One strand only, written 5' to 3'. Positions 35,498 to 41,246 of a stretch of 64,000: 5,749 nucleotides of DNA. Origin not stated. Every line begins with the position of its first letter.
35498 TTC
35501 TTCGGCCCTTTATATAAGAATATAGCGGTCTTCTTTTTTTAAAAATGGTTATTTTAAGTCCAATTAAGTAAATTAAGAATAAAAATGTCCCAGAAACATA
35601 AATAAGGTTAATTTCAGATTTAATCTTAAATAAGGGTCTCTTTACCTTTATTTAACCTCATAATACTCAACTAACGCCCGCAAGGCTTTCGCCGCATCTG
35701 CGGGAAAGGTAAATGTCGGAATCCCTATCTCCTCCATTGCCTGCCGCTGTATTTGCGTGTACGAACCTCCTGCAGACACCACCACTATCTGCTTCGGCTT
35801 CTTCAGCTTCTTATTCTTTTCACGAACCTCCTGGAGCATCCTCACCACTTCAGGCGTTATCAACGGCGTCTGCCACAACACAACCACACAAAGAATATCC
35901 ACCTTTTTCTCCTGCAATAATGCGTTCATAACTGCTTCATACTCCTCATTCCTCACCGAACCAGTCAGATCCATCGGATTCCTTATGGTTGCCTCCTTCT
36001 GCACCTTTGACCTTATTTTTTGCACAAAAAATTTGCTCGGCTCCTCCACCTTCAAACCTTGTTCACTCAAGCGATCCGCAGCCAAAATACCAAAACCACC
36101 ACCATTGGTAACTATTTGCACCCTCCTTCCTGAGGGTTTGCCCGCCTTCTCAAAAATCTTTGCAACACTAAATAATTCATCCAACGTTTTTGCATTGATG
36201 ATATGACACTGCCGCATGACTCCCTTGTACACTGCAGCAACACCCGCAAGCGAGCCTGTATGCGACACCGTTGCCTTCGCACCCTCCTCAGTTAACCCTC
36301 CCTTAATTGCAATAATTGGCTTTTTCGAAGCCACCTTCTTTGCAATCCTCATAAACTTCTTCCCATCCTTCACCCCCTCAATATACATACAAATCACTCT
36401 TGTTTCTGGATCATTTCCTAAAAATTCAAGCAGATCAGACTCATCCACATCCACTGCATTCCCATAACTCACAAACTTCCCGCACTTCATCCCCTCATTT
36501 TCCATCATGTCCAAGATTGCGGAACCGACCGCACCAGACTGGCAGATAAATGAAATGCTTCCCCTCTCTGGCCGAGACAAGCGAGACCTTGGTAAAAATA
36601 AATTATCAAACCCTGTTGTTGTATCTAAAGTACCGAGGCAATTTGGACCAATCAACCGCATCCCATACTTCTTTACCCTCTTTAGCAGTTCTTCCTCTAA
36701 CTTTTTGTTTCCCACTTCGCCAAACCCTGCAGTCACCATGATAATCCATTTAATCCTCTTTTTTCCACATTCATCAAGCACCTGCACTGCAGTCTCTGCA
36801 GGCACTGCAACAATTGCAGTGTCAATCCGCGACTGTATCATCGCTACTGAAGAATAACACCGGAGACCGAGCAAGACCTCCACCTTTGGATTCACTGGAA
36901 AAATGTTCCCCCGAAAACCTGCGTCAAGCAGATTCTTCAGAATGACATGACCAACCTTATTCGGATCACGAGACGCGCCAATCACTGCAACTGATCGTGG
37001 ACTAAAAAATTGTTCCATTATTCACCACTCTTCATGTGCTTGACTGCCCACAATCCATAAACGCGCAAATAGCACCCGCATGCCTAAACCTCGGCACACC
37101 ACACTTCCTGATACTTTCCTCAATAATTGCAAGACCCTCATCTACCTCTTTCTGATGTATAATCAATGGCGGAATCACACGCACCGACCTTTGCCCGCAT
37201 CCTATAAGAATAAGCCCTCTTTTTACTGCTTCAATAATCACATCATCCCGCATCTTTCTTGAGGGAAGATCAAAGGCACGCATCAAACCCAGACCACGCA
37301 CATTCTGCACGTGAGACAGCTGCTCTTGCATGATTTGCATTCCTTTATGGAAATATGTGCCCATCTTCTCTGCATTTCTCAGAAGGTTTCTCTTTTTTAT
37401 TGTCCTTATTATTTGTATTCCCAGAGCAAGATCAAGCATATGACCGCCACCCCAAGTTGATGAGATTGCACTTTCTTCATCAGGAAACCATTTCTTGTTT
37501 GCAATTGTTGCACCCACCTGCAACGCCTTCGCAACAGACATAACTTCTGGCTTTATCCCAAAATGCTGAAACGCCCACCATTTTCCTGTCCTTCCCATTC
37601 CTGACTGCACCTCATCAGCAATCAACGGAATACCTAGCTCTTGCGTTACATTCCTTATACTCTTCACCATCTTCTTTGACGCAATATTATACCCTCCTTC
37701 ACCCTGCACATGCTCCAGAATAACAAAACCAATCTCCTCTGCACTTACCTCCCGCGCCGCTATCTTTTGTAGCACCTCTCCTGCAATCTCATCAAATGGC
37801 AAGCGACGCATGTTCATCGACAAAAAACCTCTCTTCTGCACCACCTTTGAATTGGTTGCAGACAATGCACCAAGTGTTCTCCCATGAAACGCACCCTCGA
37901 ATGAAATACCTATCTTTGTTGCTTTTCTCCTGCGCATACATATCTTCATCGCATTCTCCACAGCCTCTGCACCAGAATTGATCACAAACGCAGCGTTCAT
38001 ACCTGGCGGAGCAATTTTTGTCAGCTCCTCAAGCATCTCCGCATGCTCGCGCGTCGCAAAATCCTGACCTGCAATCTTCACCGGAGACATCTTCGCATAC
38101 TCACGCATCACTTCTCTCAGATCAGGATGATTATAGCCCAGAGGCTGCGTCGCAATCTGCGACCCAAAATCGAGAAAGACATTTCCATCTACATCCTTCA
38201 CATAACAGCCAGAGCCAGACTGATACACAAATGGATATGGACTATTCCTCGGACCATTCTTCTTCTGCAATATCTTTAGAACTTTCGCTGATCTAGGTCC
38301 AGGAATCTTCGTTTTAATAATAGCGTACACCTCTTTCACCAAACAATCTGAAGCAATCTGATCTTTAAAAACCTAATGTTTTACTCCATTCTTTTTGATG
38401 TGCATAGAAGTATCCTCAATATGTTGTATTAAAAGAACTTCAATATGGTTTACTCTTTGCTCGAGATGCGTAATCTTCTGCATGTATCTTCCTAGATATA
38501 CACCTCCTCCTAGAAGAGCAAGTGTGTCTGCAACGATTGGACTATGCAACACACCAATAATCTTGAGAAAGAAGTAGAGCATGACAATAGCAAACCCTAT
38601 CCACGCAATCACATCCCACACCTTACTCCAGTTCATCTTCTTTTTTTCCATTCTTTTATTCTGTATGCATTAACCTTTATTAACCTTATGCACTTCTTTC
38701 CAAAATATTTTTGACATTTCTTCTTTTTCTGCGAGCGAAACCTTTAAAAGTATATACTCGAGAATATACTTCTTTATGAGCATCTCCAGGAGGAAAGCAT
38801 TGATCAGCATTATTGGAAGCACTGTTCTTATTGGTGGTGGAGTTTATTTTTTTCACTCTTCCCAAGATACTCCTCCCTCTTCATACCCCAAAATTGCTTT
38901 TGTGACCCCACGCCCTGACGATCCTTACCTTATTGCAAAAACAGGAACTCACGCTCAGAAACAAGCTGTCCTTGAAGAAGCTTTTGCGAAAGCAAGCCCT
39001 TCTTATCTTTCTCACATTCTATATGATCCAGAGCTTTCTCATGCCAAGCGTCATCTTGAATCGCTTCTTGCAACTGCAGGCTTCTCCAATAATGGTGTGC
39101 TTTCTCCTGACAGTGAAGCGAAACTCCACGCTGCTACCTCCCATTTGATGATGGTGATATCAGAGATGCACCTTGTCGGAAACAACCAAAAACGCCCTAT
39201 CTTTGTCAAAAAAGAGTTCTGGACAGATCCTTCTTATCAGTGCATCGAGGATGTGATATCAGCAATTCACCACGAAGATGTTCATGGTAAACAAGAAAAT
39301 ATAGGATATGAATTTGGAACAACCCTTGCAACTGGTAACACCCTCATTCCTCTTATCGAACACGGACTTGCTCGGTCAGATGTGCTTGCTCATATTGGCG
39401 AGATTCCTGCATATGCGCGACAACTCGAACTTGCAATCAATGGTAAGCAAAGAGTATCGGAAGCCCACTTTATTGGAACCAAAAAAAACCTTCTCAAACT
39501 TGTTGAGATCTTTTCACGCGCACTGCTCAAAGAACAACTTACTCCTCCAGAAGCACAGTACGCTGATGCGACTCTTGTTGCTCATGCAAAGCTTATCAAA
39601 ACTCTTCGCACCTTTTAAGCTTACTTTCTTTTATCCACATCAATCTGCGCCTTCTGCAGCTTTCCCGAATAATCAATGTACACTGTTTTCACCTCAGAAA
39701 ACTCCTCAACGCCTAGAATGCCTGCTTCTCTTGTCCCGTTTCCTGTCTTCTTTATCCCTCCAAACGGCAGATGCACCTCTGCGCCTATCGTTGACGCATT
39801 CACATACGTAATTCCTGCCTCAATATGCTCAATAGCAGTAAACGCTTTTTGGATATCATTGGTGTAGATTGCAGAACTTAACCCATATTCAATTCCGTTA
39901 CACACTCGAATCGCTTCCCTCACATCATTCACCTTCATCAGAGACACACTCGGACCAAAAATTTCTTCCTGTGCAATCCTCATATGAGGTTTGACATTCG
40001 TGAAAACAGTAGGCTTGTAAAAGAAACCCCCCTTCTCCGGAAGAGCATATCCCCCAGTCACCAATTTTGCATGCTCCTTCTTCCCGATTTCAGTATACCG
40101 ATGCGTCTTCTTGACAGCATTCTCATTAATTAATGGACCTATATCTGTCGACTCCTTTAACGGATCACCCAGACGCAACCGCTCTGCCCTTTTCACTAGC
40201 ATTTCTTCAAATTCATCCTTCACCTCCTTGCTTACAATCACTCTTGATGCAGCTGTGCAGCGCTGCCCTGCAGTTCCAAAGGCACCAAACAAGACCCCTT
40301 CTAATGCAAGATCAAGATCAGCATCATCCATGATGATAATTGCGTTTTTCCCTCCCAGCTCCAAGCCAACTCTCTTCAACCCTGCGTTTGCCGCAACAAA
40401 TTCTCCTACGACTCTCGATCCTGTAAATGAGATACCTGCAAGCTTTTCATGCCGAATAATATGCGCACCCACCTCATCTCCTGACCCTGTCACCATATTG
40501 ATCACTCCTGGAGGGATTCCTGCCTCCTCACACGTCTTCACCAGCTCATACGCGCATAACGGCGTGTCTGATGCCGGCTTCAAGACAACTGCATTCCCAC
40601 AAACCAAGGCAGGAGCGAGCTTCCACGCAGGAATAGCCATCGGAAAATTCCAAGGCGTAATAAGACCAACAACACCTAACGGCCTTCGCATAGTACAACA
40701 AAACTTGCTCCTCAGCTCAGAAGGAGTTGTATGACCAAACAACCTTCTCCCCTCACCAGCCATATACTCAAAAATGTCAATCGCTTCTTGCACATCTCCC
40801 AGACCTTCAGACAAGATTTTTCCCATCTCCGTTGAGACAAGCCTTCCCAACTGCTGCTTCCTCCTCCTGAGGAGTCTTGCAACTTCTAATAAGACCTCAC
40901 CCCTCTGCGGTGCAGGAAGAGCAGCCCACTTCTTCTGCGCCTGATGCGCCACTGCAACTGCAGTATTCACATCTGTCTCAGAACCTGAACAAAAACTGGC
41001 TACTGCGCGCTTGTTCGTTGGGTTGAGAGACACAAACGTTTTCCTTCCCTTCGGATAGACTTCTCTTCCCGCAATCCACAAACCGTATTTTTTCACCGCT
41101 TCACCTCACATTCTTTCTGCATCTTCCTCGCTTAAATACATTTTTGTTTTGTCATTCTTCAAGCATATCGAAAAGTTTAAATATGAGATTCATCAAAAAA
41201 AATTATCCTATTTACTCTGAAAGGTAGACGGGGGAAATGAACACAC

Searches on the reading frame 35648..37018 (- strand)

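Call 12: search_protein_families(library=pfam, proteins=[window:35648-37018:-], max_evalue=0.001)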
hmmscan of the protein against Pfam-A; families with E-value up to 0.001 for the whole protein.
window:35648-37018:- (456 aa): 4 families
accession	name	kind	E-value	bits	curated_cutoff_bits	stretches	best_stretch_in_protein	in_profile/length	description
PF13607.11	Succ_CoA_lig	-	1.3e-52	177.6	27.4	1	152-289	1-138/138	Succinyl-CoA ligase like flavodoxin domain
PF13380.12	CoA_binding_2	-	5.6e-27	94.9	22.8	1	8-130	1-113/116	CoA binding domain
PF02629.25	CoA_binding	-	5.5e-15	56.3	22.3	1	7-98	3-97/97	CoA binding domain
PF19045.5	Ligase_CoA_2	-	4.8e-08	33.6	23.7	1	300-442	1-143/162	Ligase-CoA domain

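Call 62: search_protein_families(library=ncbifam, proteins=[window:35648-37018:-], max_evalue=0.00001)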
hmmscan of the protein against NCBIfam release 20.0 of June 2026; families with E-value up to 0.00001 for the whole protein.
window:35648-37018:- (456 aa): 6 families
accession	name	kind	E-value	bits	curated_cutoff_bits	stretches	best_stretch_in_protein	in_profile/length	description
TIGR02717.1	AcCoA-syn-alpha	equivalog_domain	4.7e-148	493.6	567.15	1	1-452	1-446/447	acetate--CoA ligase alpha subunit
NF045492.1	HydPropCoALig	equivalog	8.3e-104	348.3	1300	1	1-450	248-694/700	3-hydroxypropionate--CoA ligase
NF045494.1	AcCoALig_Archglob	equivalog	1e-103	348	1200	1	2-452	219-662/665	acetate--CoA ligase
NF045493.1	HydDutCoALig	equivalog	3e-95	320.3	1300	1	3-453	5-450/698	4-hydroxybutyrate--CoA ligase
NF004230.0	PRK05678.1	equivalog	5.4e-14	52.1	336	1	51-280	50-278/291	succinate--CoA ligase subunit alpha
TIGR01019.1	sucCoAalpha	subfamily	2.5e-10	40.3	353.2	1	49-257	46-249/286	succinate--CoA ligase subunit alpha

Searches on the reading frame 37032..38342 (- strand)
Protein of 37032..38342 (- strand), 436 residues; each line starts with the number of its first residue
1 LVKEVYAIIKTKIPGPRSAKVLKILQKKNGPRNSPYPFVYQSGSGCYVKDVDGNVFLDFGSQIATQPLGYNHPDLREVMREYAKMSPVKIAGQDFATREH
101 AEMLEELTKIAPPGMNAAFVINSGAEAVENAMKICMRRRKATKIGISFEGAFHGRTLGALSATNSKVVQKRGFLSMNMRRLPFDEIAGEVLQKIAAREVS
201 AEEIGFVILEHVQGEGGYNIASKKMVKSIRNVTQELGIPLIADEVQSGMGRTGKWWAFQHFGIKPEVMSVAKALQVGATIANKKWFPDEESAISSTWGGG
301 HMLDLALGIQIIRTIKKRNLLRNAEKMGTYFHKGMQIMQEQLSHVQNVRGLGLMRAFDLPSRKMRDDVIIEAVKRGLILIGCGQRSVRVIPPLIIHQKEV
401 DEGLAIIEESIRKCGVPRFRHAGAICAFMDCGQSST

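Call 12: search_protein_families(library=pfam, proteins=[window:37032-38342:-], max_evalue=0.001)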
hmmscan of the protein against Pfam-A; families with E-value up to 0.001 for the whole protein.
window:37032-38342:- (436 aa): 1 family
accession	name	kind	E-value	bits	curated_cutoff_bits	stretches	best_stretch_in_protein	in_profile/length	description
PF00202.27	Aminotran_3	-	2.3e-88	297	30.5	1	34-409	7-401/403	Aminotransferase class-III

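Call 62: search_protein_families(library=ncbifam, proteins=[window:37032-38342:-], max_evalue=0.00001)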
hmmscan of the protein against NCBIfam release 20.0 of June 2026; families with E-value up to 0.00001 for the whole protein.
window:37032-38342:- (436 aa): 67 families (the best 25 are shown)
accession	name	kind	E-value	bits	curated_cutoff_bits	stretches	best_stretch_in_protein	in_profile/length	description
NF004426.0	PRK05769.1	equivalog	3.3e-100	335.9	552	1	9-413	8-439/441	acetyl ornithine aminotransferase family protein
NF005993.0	PRK08117.1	subfamily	1.9e-81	273.9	574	1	40-413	29-429/433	aspartate aminotransferase family protein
TIGR00707.1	argD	subfamily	2e-78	263.8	410.05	1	36-411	9-380/381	acetylornithine/succinylornithine family transaminase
NF002874.0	PRK03244.1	equivalog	1.7e-69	234.6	457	1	39-411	28-392/399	acetylornithine transaminase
TIGR03251.1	LAT_fam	equivalog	8.4e-69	232.1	520.8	1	44-411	27-432/433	L-lysine 6-transaminase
NF002797.0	PRK02936.1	equivalog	6.8e-68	229.2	496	1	36-412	11-378/385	acetylornithine transaminase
NF002325.0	PRK01278.1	subfamily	8.9e-68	228.7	372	1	37-413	14-388/395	acetylornithine transaminase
TIGR00699.1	GABAtrns_euk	equivalog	5.1e-64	216.7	567.15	2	146-410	179-463/464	4-aminobutyrate--2-oxoglutarate transaminase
NF005376.0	PRK06918.1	equivalog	7.2e-63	212.5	676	1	6-414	5-444/451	4-aminobutyrate--2-oxoglutarate transaminase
NF045491.1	LysJ_Sulfobales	equivalog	1.8e-60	204.9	700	1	43-412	17-378/386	[LysW]-aminoadipate semialdehyde/glutamate semialdehyde transaminase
NF006733.0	PRK09264.1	subfamily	4.6e-60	203.3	438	1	36-414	21-417/425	diaminobutyrate--2-oxoglutarate transaminase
TIGR00700.1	GABAtrnsam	equivalog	8.7e-59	199.2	506.65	1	37-412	16-419/420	4-aminobutyrate--2-oxoglutarate transaminase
NF053554.1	prodigi_MAP_PigE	equivalog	1.2e-57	195.9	850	1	39-360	403-728/837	prodigiosin MAP biosynthesis aminotransferase PigE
NF006228.0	PRK08360.1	equivalog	1.4e-56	192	608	1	32-413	19-426/443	aspartate aminotransferase family protein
NF003273.0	PRK04260.1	equivalog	2.5e-56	190.9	616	1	42-410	17-374/376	acetylornithine transaminase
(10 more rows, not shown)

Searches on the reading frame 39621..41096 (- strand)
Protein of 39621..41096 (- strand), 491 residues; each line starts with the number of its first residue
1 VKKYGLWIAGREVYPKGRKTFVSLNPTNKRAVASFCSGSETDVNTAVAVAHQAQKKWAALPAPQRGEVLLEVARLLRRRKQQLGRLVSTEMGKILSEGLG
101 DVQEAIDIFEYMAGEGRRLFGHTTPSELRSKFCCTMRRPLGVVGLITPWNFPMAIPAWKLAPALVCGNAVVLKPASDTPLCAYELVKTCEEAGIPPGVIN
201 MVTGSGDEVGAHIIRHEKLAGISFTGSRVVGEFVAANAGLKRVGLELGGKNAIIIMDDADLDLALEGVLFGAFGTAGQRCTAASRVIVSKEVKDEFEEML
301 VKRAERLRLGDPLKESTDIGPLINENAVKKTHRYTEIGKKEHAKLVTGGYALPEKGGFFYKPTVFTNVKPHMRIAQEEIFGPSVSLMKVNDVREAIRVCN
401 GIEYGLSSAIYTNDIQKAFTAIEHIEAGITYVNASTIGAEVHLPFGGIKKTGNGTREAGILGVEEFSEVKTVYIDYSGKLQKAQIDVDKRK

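Call 12: search_protein_families(library=pfam, proteins=[window:39621-41096:-], max_evalue=0.001)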
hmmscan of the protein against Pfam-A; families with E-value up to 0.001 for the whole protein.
window:39621-41096:- (491 aa): 1 family
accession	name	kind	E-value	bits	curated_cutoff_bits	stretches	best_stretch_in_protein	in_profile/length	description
PF00171.27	Aldedh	-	3.3e-169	563.7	23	1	19-472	7-461/461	Aldehyde dehydrogenase family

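Call 62: search_protein_families(library=ncbifam, proteins=[window:39621-41096:-], max_evalue=0.00001)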
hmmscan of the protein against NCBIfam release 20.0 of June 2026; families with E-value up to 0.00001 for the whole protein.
window:39621-41096:- (491 aa): 45 families (the best 25 are shown)
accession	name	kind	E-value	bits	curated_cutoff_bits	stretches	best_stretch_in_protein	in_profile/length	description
NF042993.1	AlphKGSA_gudD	equivalog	5.9e-153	510.1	770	1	3-474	3-480/481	alpha-ketoglutaric semialdehyde dehydrogenase GucD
NF052305.1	DioxValDhHalo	equivalog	1.2e-147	492.7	750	1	6-476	7-483/483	2,5-dioxovalerate dehydrogenase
TIGR01804.1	BADH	equivalog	1.8e-134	448.8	668.6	1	8-470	2-467/467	betaine-aldehyde dehydrogenase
NF009725.0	PRK13252.1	equivalog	4.1e-130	434.5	593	1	2-476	5-481/488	betaine-aldehyde dehydrogenase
TIGR02299.1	HpaE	equivalog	6.4e-130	434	638.35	1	6-475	3-477/488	5-carboxymethyl-2-hydroxymuconate semialdehyde dehydrogenase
NF002852.0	PRK03137.1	subfamily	1e-120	404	648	1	2-472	35-510/514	L-glutamate gamma-semialdehyde dehydrogenase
NF010000.0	PRK13473.1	subfamily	2.2e-119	399.2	615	1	6-475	5-473/475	aminobutyraldehyde dehydrogenase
NF050084.1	pip_6_carb_DH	equivalog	1.3e-118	396.9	730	1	25-484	3-470/475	L-piperidine-6-carboxylate dehydrogenase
NF040648.1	lactal_redase_Meth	equivalog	9.9e-118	394.1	650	1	23-474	15-462/463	lactaldehyde dehydrogenase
NF045736.1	PaDhStyDRhodo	equivalog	3.2e-115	385.4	800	1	5-474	4-477/479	phenylacetaldehyde dehydrogenase StyD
TIGR01780.1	SSADH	subfamily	7.5e-115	384.3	646.35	1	25-470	3-448/448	succinate-semialdehyde dehydrogenase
TIGR01237.1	D1pyr5carbox2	equivalog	2.7e-112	376.2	659.65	1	2-472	31-507/511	L-glutamate gamma-semialdehyde dehydrogenase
NF006916.0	PRK09407.1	equivalog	1.7e-110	370.1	521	1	16-480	31-498/526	succinic semialdehyde dehydrogenase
NF007497.0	PRK10090.1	equivalog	2.9e-109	366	500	1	2-476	5-479/480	aldehyde dehydrogenase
NF045735.1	PaDhStyDPseudo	equivalog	3.5e-108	362.3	850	1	6-476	5-483/483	phenylacetaldehyde dehydrogenase StyD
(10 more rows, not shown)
